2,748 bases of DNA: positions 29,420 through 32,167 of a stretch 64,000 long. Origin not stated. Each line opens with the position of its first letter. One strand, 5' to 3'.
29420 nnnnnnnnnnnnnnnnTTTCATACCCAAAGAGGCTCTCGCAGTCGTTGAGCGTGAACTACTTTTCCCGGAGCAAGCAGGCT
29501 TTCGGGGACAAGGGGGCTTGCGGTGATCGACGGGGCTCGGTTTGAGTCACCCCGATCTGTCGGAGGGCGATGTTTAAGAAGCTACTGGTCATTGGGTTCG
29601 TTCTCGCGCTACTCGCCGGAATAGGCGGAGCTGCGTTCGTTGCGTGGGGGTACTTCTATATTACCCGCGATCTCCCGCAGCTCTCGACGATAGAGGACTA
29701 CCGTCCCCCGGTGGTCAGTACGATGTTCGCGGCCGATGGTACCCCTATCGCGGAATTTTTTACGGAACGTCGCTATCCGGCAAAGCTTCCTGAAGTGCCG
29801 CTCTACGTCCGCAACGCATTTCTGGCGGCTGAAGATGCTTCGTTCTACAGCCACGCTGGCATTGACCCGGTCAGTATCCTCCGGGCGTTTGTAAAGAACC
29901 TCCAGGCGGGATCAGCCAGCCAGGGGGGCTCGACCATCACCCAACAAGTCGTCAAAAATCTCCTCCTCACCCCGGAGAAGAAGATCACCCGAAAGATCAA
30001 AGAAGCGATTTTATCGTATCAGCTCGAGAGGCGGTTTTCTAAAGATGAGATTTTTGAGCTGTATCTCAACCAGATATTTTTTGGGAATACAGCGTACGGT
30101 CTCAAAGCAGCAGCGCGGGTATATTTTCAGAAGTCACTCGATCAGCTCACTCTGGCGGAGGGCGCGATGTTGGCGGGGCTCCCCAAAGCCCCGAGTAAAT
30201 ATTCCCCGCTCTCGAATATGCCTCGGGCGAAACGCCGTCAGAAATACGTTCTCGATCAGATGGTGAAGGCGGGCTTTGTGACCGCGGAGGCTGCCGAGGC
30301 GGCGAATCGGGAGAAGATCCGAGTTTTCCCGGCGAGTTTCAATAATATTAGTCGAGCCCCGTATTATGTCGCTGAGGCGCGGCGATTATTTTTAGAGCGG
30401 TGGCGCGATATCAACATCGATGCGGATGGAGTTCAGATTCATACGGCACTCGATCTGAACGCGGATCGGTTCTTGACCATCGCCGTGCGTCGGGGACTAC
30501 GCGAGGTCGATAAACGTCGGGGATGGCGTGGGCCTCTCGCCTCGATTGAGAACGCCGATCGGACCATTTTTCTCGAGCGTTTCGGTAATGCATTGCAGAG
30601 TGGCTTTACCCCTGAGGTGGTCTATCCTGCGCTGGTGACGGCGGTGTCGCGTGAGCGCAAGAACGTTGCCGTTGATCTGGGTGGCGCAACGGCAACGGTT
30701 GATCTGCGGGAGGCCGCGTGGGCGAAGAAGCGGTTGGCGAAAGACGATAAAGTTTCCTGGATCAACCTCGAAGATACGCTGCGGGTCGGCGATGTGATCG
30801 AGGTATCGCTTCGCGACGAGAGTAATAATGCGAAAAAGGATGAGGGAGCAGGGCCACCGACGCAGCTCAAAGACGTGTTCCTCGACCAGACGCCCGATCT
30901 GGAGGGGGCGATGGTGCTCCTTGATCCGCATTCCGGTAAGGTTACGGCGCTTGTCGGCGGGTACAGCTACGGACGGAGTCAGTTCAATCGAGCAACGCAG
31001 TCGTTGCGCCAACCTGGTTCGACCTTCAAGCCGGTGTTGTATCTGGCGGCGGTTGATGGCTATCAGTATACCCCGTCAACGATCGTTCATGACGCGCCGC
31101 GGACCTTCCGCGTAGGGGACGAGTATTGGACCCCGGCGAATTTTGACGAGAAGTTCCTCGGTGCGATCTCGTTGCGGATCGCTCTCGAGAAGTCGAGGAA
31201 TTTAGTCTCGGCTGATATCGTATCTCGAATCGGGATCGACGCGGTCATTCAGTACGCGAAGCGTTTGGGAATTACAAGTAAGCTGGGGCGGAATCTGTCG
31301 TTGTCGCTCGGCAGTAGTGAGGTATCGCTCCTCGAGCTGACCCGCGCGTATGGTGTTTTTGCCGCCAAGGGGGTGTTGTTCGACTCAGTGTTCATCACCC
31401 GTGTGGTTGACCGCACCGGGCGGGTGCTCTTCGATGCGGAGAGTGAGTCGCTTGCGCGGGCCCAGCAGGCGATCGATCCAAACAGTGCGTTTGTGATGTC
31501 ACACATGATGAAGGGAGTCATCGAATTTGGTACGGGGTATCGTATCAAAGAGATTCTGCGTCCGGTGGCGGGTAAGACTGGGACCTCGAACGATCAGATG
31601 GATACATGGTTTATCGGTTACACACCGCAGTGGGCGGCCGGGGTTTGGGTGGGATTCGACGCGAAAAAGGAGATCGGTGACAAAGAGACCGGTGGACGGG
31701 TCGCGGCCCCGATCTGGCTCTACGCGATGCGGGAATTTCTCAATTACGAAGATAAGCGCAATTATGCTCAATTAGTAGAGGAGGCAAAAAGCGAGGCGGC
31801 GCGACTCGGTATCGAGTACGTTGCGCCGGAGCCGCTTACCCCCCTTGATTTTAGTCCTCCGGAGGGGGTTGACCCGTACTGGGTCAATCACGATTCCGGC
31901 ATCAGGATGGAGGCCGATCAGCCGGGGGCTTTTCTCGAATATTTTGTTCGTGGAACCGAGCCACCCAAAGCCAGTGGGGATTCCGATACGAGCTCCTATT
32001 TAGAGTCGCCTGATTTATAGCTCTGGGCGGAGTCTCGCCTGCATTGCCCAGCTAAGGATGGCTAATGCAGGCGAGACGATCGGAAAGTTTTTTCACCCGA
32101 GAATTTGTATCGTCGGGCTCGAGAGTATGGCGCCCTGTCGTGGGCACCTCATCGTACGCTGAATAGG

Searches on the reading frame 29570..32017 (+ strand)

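Call 36: search_protein_families(library=pfam, proteins=[window:29570-32017:+], max_evalue=0.00001)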
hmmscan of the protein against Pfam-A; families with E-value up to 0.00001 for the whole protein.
window:29570-32017:+ (816 aa): 3 families
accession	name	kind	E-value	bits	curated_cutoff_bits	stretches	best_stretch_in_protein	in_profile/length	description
PF00912.28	Transgly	-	7.2e-67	224.7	27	1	57-231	2-177/178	Transglycosylase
PF00905.27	Transpeptidase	-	4.2e-30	105.4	22.1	1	446-715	1-293/299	Penicillin binding protein transpeptidase domain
PF17092.11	PCB_OB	-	3.9e-11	44.1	27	1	319-443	1-110/111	Penicillin-binding protein OB-like domain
